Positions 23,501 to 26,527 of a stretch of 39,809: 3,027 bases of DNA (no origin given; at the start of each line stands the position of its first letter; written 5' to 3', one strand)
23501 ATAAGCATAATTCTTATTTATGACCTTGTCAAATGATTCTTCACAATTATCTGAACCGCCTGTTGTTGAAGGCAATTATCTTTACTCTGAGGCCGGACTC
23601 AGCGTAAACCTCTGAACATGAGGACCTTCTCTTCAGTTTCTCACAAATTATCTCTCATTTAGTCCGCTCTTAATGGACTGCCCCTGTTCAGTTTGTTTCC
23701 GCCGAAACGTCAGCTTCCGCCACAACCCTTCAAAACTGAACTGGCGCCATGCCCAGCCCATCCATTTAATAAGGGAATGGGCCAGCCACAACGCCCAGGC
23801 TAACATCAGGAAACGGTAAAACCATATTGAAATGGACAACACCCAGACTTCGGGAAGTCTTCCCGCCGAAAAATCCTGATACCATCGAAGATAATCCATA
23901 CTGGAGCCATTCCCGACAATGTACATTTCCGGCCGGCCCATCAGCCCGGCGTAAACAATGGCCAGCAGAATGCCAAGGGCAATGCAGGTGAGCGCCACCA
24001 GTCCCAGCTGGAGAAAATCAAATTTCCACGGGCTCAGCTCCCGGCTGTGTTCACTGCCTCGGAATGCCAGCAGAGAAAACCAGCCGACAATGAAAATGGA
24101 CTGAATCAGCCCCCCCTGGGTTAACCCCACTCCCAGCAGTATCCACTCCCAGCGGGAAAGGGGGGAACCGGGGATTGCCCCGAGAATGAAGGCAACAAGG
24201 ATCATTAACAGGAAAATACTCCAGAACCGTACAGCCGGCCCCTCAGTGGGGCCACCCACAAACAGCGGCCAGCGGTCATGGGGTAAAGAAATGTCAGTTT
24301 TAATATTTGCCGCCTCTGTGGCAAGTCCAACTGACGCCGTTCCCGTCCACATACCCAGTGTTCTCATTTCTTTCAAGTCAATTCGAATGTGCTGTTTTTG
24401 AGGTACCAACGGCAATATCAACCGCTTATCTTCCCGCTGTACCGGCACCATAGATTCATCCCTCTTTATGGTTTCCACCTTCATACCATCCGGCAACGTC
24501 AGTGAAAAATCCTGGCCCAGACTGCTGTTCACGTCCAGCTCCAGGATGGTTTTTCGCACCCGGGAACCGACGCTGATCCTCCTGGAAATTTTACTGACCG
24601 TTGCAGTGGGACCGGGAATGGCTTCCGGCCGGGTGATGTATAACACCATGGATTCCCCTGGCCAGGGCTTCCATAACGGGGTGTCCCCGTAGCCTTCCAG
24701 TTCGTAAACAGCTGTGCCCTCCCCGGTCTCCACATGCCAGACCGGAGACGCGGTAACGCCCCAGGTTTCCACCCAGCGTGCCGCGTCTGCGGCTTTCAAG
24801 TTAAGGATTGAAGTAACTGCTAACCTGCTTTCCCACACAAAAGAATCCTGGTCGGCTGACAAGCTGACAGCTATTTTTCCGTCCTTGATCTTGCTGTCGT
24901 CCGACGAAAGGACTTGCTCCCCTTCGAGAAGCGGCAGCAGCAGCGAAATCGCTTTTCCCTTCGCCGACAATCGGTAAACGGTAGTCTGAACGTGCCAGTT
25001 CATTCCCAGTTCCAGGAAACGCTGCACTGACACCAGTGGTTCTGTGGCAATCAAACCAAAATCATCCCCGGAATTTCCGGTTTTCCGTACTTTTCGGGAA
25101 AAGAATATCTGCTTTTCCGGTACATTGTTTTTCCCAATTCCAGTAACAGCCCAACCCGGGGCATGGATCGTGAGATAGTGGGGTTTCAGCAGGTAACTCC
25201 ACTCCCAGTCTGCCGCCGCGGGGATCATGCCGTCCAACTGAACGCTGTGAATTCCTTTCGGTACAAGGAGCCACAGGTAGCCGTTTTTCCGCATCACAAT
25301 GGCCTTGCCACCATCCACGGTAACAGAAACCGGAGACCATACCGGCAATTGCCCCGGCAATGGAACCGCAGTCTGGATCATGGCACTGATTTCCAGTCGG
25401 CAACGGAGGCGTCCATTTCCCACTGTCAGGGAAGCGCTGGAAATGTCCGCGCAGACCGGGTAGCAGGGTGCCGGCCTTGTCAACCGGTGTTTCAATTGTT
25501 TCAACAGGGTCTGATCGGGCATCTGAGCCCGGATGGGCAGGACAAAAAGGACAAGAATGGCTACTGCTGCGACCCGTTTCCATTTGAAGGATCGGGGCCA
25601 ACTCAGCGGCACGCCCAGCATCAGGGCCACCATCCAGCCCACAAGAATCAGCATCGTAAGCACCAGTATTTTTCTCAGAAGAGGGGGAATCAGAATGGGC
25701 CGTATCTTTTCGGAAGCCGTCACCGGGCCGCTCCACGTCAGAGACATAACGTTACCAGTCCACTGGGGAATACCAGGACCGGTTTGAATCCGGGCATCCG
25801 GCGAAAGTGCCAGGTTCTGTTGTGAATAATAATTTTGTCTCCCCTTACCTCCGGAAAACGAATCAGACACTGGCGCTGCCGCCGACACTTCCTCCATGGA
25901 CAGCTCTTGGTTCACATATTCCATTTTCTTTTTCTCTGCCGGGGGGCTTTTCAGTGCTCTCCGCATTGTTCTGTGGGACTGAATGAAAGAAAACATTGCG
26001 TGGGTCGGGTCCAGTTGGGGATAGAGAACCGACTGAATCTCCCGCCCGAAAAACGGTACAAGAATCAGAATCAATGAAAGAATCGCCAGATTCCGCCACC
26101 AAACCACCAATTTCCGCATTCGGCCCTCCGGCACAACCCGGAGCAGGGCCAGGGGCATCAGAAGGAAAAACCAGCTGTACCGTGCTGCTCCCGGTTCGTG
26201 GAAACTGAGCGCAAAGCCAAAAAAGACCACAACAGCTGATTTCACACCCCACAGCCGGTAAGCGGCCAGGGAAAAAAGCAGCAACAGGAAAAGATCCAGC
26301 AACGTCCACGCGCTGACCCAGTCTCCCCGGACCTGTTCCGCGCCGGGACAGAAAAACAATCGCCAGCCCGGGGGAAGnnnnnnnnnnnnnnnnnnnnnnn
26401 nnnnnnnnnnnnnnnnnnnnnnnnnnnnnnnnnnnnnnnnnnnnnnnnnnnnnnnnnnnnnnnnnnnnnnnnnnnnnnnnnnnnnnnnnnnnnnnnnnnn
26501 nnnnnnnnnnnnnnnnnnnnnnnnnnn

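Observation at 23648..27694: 1348-aa internally duplicated membrane protein of unknown family next to the atypical oxidase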

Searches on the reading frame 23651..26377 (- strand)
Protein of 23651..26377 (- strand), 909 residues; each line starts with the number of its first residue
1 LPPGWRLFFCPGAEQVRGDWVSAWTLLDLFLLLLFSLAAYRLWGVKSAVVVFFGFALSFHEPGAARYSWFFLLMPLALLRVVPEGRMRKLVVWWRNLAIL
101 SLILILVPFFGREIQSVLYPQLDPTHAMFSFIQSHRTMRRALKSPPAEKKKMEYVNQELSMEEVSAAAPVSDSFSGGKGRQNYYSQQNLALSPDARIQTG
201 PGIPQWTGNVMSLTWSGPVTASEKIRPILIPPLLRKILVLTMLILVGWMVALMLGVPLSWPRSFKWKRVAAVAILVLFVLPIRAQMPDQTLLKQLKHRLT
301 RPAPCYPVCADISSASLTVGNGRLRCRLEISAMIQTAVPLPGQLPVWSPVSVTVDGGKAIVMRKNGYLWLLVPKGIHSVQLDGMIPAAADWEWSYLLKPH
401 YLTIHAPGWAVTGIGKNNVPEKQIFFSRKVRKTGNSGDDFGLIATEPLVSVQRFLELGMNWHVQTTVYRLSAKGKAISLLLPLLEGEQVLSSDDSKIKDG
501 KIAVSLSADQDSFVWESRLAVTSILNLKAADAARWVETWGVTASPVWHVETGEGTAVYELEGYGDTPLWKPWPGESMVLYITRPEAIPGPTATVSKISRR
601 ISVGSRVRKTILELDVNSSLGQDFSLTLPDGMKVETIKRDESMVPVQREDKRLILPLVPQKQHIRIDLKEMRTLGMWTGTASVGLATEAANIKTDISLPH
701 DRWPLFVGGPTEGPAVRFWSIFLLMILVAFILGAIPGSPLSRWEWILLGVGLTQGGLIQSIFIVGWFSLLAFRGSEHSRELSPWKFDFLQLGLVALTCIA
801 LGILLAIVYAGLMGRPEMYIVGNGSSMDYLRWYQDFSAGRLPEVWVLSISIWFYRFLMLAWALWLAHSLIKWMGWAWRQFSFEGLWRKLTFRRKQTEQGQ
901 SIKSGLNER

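Call 38: predict_structure(alignment_id=A3)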
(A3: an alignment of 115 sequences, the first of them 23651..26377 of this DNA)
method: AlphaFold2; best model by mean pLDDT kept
length: 909 residues; sequences in the alignment: 115
mean_pLDDT: 81.4   pTM: 0.59
mean pLDDT of the five models: 81.4, 79.9, 78.8, 78.7, 77.8
residues with pLDDT >= 90: 461; 70-90: 245; 50-70: 89; < 50: 114
segments of 3 or more residues with pLDDT < 50: 144-192, 195-208, 263-266, 277-287, 301-304, 432-444, 901-903, 906-909
pLDDT, mean of each block of 10 residues (from residue 1): 72 75 77 92 93 91 89 93 90 96 94 86 65 57 46 40 36 37 44 47 49 78 83 89 93 78 50 48 47 60 59 95 94 91 87 91 88 94 85 93 94 93 87 43 66 92 94 87 93 86 91 95 92 88 82 67 66 88 66 94 93 95 95 96 95 95 97 94 95 95 93 91 93 93 94 90 94 92 93 94 91 76 91 95 96 89 89 87 77 50 45
secondary structure, 60 per line:
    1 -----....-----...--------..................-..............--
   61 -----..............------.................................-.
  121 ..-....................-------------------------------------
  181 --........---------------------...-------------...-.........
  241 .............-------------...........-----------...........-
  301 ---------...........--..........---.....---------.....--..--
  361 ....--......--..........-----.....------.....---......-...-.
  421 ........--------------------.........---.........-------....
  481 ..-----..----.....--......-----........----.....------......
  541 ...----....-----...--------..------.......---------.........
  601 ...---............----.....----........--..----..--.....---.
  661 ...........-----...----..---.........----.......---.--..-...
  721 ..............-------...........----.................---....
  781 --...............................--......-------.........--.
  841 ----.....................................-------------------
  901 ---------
elements in order (helices of 4 or more, strands of 3 or more residues): E6-9 E15-17 H26-43 H45-58 H66-79 H86-118 H124-143 H183-190 E212-214 E228-230 H232-253 H267-277 H289-299 E310-320 E323-332 E336-340 E350-354 E361-364 E367-372 E375-384 E390-394 E401-405 E409-414 E420-428 E449-457 E461-469 E477-482 E501-506 E512-519 E524-528 E535-543 E548-551 E557-559 E576-582 E592-603 E607-618 E623-627 E632-639 E652-656 E660-671 E677-679 E689-697 E702-708 H718-734 H742-752 H757-773 H777-780 H783-813 H816-819 E829-837 E845-850 H851-881
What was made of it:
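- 24245..25525 (-): Module 2 periplasmic ectodomain (residues 724-1150): all-beta, two sandwich domains. AlphaFold2 (call 38).
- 23651..24244 (-): Module 2 membrane domain (residues 1151-1348): helices 1157-1173, 1181-1191, 1196-1212, 1222-1252; periplasmic PEM..GNGS loop and beta-hairpin 1268-1289; helix 1290-1320 (invariant R1294); basic C-terminal tail. Secondary structure of the model (call 38).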

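Call 40: fold_search(model_id=the predicted structure, library=pdb)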
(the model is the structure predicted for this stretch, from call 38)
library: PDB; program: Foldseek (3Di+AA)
matches with E <= 10: 860; with E <= 0.001: 22
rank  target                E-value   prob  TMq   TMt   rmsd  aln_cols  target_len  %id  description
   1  8b6l_O                1.8e-08  1.00  0.12  0.18  24.0       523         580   13  Subtomogram average of the human Sec61-TRAP-OSTA-translocon (released 2022-12-07)
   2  6c26_1                7.5e-08  1.00  0.12  0.24  20.7       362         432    8  The Cryo-EM structure of a eukaryotic oligosaccharyl transferase complex (released 2018-01-31)
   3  6s7t_E                7.9e-08  1.00  0.11  0.23  20.7       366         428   14  Cryo-EM structure of human oligosaccharyltransferase complex OST-B (released 2019-12-18)
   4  6s7o_E                1.2e-07  1.00  0.12  0.19  20.9       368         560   15  Cryo-EM structure of human oligosaccharyltransferase complex OST-A (released 2019-12-18)
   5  8agb_E                1.4e-07  1.00  0.12  0.25  20.0       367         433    9  Structure of yeast oligosaccharylransferase complex with lipid-linked oligosaccharide bound (released 2022-12-07)
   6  8pn9_E                2.5e-07  1.00  0.11  0.17  23.7       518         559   11  Structure of human oligosaccharyltransferase OST-A complex bound to NGI-1 (released 2024-05-08)
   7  6ezn_A                3.7e-07  1.00  0.12  0.24  20.8       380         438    9  Cryo-EM structure of the yeast oligosaccharyltransferase (OST) complex (released 2018-01-17)
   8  7oci_A                4.7e-07  1.00  0.12  0.24  20.2       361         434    9  Cryo-EM structure of yeast Ost6p containing oligosaccharyltransferase complex (released 2022-02-16)
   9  6avu_A                4.0e-05  0.95  0.10  0.10  24.5       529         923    8  Human alpha-V beta-3 Integrin (open conformation) in complex with the therapeutic antibody LM609 (released 2017-11-01)
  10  4nen_A                5.7e-05  0.80  0.07  0.06  21.6       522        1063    7  An internal ligand-bound, metastable state of a leukocyte integrin, aXb2 (released 2014-01-15)
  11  6avq_A                7.6e-05  0.84  0.09  0.08  22.7       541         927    8  The Therapeutic Antibody LM609 Selectively Inhibits Ligand Binding to Human alpha-V beta-3 Integrin via Steric Hindran (released 2017-11-01)
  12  6avr_A                1.5e-04  0.72  0.09  0.08  25.6       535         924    8  Human alpha-V beta-3 Integrin (intermediate conformation) in complex with the therapeutic antibody LM609 (released 2017-11-01)
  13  9ijj_h                2.0e-04  0.77  0.09  0.07  27.2       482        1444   10  In situ structure of the central apparatus in mouse sperm axoneme. (released 2025-06-04)
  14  3fcs_A                3.6e-04  0.75  0.09  0.09  23.0       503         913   10  Structure of complete ectodomain of integrin aIIBb3 (released 2009-01-20)
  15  7w6b                  4.6e-04  0.38  0.05  0.06  26.6       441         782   10  Crystal Structure of PitA from pilus islet-2 of Streptococcus oralis (released 2022-06-01)
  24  2gtq                  1.1e-03  1.00  0.12  0.13   5.1       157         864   11  Crystal structure of aminopeptidase N from human pathogen Neisseria meningitidis (released 2006-05-30)
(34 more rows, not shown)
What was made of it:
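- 24245..25525 (-): Foldseek top hits are human RPN1 (E 1.8e-8) and yeast Ost1, then integrin legs and M1 N-domains (rmsd 4.7-5.7 A over about 160-175 columns) (call 40).
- Single-domain matches to M1 N-domains have rmsd 4.7-5.7 A (call 40). The ectodomains are large, multi-domain and of an adhesion type, with fold hits to integrin legs and pilus proteins (call 40).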

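Call 68: fold_search(model_id=the predicted structure, library=viral)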
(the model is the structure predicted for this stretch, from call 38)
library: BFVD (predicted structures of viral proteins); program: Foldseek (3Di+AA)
matches with E <= 10: 257; with E <= 0.001: 10
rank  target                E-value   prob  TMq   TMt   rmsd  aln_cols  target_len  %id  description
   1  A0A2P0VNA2            5.3e-06  0.92  0.09  0.10  30.4       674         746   11  Uncharacterized protein [Tetraselmis virus 1]
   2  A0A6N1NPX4            7.1e-06  0.95  0.07  0.13  28.1       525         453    8  Uncharacterized protein [Tupanvirus deep ocean]
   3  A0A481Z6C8            3.7e-05  0.96  0.08  0.18  20.8       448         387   10  Uncharacterized protein [Pithovirus LCPAC302]
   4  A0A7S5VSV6            4.1e-05  0.97  0.09  0.16  38.3       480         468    9  (no name in the UniProt tables at hand)
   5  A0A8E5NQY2            1.9e-04  0.85  0.10  0.08  28.7       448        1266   10  (no name in the UniProt tables at hand)
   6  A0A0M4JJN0            2.7e-04  0.63  0.08  0.13  20.1       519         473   12  (no name in the UniProt tables at hand)
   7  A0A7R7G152            2.8e-04  0.54  0.07  0.09  30.3       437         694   10  (no name in the UniProt tables at hand)
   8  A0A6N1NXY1            3.6e-04  0.92  0.10  0.09  31.1       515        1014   10  DUF11 domain-containing protein [Tupanvirus soda lake]
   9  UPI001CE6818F         4.7e-04  0.44  0.08  0.09  22.8       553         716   10  (no name look-up for this kind of identifier)
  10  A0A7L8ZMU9            9.9e-04  0.47  0.08  0.07  27.9       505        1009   10  Uncharacterized protein [Erwinia phage pEa_SNUABM_47]
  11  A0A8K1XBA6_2          2.1e-03  0.33  0.07  0.06  34.2       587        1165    7  (no name in the UniProt tables at hand)
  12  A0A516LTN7            2.1e-03  0.28  0.06  0.08  29.6       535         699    8  (no name in the UniProt tables at hand)
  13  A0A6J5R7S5            2.5e-03  0.96  0.11  0.13  13.5       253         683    9  Peptidase S8/S53 domain containing protein [uncultured Caudovirales phage]
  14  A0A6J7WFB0            5.9e-03  0.21  0.07  0.09  35.8       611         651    8  Uncharacterized protein [uncultured Caudovirales phage]
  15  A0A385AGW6            7.6e-03  0.41  0.11  0.10  29.2       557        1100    9  Tail protein [Methanobacterium virus Drs3]
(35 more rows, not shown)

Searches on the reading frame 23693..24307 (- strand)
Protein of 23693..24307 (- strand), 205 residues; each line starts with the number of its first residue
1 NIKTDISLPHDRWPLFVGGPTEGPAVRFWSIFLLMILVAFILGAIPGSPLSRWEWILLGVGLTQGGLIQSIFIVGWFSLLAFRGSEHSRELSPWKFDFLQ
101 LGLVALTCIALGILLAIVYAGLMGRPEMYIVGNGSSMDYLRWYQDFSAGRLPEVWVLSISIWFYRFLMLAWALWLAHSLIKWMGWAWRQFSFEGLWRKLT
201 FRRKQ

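Call 80: search_protein_families(library=pfam, proteins=[window:23693-24307:-], max_evalue=10)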
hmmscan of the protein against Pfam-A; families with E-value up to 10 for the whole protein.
seq(205 aa): 0 families
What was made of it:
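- Tried and rejected: A lenient Pfam scan of the isolated helix bundles found nothing (call 80).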
